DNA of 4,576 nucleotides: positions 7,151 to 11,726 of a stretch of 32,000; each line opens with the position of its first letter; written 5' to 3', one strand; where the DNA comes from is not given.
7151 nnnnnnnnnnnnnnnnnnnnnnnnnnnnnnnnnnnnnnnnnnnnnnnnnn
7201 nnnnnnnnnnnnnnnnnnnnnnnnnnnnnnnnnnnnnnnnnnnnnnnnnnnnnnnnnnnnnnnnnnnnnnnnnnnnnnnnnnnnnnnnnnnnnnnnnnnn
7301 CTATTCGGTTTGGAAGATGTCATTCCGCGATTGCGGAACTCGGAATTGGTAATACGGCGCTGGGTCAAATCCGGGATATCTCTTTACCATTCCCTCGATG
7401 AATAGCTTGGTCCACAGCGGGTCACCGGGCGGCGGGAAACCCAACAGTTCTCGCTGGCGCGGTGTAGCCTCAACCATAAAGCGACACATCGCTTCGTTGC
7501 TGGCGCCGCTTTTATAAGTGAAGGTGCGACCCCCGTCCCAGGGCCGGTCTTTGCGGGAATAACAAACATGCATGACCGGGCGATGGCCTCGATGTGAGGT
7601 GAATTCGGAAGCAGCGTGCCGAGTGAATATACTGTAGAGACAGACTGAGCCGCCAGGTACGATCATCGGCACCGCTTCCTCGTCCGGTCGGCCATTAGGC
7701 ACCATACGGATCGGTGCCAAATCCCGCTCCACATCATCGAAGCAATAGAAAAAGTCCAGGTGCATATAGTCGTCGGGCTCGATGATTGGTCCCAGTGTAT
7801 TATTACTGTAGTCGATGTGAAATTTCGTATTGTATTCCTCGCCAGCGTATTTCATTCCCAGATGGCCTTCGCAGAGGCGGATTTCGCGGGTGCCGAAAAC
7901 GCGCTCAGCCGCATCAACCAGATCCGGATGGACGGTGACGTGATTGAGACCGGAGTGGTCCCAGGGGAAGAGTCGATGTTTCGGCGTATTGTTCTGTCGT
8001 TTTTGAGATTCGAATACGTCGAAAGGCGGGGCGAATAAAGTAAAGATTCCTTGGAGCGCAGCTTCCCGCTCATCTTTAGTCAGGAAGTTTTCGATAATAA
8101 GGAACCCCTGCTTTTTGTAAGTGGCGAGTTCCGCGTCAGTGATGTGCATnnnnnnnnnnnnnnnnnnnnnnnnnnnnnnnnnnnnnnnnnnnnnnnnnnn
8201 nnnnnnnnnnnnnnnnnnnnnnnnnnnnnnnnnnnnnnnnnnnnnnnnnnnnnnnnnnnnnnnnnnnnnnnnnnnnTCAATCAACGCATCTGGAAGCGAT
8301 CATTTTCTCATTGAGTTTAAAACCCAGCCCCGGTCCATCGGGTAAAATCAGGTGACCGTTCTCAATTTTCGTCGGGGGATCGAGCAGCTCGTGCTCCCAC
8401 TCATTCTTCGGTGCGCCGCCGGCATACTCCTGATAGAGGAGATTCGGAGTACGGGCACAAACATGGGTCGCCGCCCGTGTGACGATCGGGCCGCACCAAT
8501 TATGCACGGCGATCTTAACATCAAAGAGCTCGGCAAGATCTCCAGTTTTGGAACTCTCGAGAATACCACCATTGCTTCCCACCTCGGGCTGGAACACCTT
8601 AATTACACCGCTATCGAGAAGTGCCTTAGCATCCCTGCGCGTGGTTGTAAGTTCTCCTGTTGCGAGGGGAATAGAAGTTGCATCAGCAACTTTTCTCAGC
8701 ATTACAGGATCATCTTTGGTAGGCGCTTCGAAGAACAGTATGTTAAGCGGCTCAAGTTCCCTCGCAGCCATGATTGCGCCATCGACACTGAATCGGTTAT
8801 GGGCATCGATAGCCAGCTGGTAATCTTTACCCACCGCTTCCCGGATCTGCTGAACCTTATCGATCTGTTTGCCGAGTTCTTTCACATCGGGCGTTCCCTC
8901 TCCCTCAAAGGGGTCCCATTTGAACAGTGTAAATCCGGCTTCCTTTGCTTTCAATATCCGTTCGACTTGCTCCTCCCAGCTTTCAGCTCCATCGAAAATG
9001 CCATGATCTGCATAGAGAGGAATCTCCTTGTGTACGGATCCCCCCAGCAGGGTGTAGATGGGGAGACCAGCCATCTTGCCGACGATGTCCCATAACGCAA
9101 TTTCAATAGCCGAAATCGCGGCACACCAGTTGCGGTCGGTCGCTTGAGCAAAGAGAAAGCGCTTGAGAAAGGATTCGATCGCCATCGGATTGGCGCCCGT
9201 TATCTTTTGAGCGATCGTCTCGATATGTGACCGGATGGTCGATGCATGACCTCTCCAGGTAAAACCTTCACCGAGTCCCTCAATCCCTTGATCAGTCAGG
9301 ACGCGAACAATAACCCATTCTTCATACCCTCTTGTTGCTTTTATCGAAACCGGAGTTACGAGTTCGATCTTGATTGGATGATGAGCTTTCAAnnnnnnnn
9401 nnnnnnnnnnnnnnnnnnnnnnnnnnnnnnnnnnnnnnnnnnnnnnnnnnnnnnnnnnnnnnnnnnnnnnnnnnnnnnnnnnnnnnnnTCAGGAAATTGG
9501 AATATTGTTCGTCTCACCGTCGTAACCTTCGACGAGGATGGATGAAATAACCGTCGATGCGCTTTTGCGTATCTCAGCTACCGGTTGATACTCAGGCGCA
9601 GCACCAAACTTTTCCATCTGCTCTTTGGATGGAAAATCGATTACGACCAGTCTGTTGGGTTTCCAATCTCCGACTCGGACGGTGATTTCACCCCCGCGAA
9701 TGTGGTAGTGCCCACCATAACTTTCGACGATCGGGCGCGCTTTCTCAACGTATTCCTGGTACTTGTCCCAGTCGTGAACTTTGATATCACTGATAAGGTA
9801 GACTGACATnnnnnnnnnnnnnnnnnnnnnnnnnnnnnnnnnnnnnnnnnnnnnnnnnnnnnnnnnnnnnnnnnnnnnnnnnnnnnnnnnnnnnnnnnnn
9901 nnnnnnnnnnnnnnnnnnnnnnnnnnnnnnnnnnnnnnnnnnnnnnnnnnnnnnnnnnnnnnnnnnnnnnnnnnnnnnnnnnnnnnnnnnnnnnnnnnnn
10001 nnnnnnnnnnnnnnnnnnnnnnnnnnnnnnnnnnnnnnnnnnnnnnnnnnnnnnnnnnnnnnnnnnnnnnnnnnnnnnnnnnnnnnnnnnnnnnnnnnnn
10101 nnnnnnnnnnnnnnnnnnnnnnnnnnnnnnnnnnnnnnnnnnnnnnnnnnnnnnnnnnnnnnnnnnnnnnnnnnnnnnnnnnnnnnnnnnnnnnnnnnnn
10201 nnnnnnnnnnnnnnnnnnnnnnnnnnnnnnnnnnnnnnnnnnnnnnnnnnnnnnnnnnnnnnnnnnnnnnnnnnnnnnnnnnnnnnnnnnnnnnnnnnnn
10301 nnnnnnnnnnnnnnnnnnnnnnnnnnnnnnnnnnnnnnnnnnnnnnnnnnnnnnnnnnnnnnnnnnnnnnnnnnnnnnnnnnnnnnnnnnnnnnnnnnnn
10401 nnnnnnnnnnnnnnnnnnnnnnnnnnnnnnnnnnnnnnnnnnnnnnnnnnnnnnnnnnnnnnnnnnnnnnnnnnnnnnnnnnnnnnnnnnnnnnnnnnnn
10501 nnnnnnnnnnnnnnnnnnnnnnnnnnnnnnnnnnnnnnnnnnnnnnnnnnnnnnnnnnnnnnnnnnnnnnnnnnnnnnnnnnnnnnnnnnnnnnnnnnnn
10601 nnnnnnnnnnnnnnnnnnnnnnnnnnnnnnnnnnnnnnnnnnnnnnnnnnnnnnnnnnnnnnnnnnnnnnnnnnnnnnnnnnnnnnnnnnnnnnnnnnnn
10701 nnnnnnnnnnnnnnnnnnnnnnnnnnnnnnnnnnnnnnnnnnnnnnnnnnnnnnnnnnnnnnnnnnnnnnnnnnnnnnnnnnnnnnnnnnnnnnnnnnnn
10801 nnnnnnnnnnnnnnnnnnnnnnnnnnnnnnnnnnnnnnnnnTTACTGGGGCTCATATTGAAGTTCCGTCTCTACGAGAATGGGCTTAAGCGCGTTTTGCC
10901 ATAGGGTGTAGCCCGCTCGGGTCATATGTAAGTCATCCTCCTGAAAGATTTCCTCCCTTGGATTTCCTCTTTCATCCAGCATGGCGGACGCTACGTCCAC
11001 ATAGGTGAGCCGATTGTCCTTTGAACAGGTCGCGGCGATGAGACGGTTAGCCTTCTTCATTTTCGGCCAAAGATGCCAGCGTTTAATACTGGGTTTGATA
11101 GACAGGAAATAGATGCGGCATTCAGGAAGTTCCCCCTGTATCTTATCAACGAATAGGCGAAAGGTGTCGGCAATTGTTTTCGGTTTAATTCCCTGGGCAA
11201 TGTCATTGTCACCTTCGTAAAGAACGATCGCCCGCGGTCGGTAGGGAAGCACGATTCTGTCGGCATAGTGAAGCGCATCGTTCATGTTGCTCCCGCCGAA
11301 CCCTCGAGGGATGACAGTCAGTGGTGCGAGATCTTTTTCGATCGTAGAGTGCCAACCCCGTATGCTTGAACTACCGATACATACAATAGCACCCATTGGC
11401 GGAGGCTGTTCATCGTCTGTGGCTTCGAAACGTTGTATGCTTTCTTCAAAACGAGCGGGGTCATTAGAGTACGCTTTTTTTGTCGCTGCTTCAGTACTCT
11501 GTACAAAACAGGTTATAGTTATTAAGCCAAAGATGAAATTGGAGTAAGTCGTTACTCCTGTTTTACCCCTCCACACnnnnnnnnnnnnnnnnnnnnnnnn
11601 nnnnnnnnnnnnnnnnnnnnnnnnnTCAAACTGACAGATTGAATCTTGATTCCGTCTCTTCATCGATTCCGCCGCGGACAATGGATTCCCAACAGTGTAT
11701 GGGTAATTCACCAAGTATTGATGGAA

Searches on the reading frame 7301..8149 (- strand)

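Call 8: search_protein_families(library=pfam, proteins=[window:7301-8149:-])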
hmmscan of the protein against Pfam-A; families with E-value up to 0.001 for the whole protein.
window:7301-8149:- (282 aa): 1 family
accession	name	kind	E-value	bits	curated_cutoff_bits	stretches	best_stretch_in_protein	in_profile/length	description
PF05721.19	PhyH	-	7.9e-05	23.5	22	0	11-154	1-150/213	Phytanoyl-CoA dioxygenase (PhyH)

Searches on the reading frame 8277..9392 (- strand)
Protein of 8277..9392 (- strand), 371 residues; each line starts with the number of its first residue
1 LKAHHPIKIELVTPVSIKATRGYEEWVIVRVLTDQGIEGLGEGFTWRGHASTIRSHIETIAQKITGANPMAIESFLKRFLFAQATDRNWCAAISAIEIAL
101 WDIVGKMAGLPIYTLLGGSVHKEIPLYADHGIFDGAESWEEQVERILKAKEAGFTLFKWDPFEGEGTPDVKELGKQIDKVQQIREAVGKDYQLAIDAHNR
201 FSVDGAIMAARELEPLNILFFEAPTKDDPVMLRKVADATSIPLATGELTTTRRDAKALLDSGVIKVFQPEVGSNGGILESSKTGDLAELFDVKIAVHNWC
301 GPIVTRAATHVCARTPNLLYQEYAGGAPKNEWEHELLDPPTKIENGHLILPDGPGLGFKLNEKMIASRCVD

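Call 8: search_protein_families(library=pfam, proteins=[window:8277-9392:-])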
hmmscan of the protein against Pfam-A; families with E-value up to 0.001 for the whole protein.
window:8277-9392:- (371 aa): 2 families
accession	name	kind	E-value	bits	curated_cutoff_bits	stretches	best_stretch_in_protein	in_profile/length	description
PF13378.12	MR_MLE_C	-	2.4e-56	191.3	29.4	1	145-363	5-218/219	Enolase C-terminal domain-like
PF02746.21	MR_MLE_N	-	1.4e-17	64.4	22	1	19-117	21-117/117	Mandelate racemase / muconate lactonizing enzyme, N-terminal domain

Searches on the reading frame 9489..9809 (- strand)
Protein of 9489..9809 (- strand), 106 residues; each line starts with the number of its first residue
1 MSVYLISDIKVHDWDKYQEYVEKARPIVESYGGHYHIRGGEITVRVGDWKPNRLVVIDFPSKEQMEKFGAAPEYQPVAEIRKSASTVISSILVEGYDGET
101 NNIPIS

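Call 8: search_protein_families(library=pfam, proteins=[window:9489-9809:-])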
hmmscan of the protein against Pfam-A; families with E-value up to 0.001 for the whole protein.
window:9489-9809:- (106 aa): 1 family
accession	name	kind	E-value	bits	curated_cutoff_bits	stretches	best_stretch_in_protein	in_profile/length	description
PF07045.17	DUF1330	-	1.5e-25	89.9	23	1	2-96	1-94/94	Domain of unknown function (DUF1330)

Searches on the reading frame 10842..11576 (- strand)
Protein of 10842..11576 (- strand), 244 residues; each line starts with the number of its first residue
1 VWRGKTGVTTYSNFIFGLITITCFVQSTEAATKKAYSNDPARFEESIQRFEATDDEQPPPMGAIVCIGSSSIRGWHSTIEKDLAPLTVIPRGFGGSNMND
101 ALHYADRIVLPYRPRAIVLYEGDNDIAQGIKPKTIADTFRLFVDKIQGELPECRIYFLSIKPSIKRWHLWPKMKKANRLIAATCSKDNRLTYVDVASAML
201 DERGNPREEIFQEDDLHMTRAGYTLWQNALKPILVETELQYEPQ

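Call 8: search_protein_families(library=pfam, proteins=[window:10842-11576:-])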
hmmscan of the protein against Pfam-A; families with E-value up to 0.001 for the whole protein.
window:10842-11576:- (244 aa): 2 families
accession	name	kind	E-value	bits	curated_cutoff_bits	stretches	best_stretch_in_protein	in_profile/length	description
PF13472.12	Lipase_GDSL_2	-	4.7e-17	63.5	32.9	1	73-224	20-177/178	GDSL-like Lipase/Acylhydrolase family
PF00657.28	Lipase_GDSL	-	8.2e-05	23.3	23.6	1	98-228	57-206/208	GDSL-like Lipase/Acylhydrolase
